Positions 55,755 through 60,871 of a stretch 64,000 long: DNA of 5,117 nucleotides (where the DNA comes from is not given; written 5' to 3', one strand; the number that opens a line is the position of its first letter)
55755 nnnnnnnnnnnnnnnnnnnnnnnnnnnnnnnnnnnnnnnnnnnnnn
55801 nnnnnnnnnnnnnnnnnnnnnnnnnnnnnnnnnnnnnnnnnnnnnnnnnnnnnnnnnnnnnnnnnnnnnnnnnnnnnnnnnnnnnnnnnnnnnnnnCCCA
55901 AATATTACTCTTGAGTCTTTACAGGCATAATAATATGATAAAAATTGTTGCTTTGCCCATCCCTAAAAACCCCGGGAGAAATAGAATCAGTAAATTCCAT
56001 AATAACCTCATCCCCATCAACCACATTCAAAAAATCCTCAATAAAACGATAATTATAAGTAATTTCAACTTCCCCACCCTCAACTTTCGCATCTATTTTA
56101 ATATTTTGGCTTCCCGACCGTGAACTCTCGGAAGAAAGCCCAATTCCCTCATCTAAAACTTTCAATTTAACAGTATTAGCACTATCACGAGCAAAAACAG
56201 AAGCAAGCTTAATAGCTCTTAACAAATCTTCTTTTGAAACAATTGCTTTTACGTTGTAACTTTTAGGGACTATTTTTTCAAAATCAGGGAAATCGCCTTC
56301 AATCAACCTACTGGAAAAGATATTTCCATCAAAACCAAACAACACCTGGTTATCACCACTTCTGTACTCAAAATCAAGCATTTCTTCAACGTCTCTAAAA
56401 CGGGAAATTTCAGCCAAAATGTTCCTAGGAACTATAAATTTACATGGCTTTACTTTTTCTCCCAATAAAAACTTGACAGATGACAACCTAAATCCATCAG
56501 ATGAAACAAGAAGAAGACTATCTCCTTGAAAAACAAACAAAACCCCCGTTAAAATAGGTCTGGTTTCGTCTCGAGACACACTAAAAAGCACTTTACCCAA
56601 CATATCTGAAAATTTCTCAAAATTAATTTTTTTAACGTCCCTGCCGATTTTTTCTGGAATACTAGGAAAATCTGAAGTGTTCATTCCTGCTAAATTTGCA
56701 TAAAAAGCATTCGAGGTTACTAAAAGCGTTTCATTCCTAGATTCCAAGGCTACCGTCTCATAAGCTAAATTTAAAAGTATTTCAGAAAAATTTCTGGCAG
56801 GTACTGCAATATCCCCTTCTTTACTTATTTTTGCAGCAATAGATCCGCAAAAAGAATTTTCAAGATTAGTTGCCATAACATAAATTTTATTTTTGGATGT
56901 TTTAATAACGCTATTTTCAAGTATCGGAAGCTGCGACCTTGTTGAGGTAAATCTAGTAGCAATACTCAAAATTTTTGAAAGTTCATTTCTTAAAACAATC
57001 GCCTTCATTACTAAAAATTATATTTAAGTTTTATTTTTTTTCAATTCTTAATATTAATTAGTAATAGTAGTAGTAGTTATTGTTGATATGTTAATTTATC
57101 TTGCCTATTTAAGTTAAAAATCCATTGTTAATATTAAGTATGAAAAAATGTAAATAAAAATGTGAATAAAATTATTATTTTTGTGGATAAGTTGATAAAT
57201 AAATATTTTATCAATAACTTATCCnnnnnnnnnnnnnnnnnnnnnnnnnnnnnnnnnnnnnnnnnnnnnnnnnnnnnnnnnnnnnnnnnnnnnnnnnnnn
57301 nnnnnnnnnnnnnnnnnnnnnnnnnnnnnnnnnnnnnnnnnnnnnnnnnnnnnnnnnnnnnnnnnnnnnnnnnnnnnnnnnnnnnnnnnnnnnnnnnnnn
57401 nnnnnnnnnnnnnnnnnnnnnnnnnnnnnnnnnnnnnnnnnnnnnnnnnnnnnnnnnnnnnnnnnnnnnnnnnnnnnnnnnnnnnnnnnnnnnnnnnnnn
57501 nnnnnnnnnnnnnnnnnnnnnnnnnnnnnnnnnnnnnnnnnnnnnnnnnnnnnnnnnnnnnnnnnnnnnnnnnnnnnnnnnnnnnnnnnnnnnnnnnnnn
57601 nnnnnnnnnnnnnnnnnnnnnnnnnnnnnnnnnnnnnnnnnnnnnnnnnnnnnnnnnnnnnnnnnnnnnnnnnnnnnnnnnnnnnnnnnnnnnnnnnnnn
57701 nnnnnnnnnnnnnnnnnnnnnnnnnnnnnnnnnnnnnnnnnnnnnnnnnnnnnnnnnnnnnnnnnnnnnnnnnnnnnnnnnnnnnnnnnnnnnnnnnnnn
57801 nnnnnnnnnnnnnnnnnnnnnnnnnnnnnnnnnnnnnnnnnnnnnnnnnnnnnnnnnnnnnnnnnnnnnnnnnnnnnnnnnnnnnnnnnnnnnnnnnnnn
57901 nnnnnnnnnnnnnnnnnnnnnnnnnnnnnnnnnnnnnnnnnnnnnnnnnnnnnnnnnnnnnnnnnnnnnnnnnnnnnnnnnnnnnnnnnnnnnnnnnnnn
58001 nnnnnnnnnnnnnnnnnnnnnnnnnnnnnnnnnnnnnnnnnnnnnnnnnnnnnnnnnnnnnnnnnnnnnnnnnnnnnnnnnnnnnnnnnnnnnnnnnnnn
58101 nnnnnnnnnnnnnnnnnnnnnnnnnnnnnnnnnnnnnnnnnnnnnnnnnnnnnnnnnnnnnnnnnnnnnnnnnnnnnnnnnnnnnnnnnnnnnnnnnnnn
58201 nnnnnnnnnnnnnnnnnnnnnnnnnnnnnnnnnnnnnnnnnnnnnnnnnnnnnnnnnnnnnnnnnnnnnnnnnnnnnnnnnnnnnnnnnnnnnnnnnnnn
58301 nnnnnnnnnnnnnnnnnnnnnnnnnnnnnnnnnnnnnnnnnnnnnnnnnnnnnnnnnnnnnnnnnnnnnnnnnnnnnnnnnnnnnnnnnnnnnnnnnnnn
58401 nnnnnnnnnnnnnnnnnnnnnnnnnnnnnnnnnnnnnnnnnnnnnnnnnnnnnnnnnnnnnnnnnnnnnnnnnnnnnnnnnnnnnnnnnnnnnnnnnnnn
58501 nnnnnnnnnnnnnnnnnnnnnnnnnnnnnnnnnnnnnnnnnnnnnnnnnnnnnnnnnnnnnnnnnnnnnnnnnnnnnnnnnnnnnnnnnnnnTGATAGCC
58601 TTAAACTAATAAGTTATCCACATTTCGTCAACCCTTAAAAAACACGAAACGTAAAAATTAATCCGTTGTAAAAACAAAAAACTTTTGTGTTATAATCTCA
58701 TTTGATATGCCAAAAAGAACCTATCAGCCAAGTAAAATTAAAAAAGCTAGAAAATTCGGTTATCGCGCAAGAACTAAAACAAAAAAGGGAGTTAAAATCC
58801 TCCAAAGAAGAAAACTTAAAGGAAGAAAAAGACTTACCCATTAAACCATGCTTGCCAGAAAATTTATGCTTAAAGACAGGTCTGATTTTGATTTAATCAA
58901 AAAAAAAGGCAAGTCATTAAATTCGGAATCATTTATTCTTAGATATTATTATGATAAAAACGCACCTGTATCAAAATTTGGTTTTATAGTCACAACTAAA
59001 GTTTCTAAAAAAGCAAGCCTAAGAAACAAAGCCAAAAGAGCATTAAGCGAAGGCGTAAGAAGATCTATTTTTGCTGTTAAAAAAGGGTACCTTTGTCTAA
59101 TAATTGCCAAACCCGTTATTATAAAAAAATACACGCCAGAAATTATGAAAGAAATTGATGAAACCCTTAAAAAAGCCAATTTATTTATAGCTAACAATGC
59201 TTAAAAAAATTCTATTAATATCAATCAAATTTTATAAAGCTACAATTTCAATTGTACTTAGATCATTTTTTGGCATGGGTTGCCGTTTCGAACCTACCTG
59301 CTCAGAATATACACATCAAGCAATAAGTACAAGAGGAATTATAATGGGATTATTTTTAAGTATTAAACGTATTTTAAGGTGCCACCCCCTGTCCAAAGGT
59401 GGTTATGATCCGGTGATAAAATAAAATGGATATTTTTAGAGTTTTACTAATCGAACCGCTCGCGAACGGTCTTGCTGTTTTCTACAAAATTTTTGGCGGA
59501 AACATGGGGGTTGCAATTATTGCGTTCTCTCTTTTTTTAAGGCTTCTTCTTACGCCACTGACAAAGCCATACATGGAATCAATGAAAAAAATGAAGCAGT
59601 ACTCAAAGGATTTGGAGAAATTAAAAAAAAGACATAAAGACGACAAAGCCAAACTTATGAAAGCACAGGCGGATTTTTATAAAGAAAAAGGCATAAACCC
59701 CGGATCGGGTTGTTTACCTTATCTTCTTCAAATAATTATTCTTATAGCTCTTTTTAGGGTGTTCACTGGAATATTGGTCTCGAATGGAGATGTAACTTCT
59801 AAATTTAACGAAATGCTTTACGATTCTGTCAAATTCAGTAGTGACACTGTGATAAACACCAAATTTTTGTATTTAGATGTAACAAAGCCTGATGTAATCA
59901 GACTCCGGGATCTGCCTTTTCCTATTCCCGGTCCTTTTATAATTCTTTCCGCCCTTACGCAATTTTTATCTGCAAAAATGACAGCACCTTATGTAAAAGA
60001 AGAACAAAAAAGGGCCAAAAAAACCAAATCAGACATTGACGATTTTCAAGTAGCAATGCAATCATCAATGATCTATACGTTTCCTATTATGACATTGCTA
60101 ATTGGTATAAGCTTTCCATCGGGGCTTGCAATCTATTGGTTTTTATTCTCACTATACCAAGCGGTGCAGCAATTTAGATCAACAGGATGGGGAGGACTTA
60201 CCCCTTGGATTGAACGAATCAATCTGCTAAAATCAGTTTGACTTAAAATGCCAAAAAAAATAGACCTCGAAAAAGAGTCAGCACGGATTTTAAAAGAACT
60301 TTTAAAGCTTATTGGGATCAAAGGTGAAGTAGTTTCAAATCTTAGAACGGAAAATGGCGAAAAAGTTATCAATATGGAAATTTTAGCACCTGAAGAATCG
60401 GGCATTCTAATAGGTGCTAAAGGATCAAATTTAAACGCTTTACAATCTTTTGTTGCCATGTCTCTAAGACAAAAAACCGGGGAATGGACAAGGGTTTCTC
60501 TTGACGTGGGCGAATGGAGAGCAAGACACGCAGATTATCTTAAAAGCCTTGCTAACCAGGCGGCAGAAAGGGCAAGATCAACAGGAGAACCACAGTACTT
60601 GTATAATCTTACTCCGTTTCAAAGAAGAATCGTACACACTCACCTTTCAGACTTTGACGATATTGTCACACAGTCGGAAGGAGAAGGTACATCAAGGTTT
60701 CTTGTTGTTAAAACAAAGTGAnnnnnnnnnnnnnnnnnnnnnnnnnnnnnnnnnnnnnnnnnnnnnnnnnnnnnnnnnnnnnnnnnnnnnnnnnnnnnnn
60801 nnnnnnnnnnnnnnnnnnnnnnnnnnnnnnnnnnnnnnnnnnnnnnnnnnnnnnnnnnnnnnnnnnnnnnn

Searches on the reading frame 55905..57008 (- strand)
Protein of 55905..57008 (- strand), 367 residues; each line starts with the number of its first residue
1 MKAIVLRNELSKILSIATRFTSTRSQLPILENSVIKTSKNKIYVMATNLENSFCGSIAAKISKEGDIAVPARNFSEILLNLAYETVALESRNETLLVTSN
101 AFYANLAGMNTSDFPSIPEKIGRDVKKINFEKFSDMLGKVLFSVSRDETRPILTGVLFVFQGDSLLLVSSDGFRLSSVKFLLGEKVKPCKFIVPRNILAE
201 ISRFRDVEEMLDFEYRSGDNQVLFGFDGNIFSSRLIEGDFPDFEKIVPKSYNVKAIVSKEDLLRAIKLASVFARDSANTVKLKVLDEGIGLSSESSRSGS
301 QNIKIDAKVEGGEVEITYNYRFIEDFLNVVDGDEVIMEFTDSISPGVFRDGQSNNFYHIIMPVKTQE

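Call 7: search_protein_families(library=pfam, proteins=[window:55905-57008:-], max_evalue=0.1)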
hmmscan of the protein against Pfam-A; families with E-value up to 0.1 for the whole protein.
window:55905-57008:- (367 aa): 3 families
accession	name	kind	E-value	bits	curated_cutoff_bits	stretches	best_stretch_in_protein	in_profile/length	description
PF02767.21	DNA_pol3_beta_2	-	4.4e-25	88.7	27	1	128-242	2-116/116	DNA polymerase III beta subunit, central domain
PF00712.24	DNA_pol3_beta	-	1.8e-22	80.2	24.4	2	1-118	1-120/120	DNA polymerase III beta subunit, N-terminal domain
PF02768.20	DNA_pol3_beta_3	-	5.9e-22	78.2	27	1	245-363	2-120/121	DNA polymerase III beta subunit, C-terminal domain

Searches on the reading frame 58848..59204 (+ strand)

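Call 90: search_protein_families(library=pfam, proteins=[window:58848-59204:+], max_evalue=0.001)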
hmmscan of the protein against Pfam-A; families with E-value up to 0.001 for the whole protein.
window:58848-59204:+ (118 aa): 1 family
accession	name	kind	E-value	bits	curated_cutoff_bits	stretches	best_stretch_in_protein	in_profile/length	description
PF00825.24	Ribonuclease_P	-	3.9e-17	62.7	22.3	1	3-110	2-108/109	Ribonuclease P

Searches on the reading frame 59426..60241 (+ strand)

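Call 90: search_protein_families(library=pfam, proteins=[window:59426-60241:+], max_evalue=0.001)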
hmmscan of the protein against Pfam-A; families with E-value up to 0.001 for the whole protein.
window:59426-60241:+ (271 aa): 1 family
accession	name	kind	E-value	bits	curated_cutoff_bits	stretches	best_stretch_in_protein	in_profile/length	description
PF02096.25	60KD_IMP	-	1.3e-41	142.7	35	1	27-250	1-159/163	60Kd inner membrane protein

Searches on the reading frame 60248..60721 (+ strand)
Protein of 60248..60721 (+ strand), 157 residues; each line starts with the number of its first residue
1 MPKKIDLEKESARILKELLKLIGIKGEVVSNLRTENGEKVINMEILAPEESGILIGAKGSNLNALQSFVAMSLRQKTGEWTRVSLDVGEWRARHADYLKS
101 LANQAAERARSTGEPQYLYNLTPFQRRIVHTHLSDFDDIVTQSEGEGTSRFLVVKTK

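Call 90: search_protein_families(library=pfam, proteins=[window:60248-60721:+], max_evalue=0.001)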
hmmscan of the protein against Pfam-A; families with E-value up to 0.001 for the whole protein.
window:60248-60721:+ (157 aa): 2 families
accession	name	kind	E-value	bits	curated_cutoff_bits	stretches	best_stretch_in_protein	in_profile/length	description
PF01424.28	R3H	-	2.4e-14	53.5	26.8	1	98-155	3-59/60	R3H domain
PF13083.13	KH_KhpA-B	-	5.8e-07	29.8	32.1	1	15-79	4-67/73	KhpA/KhpB, KH domain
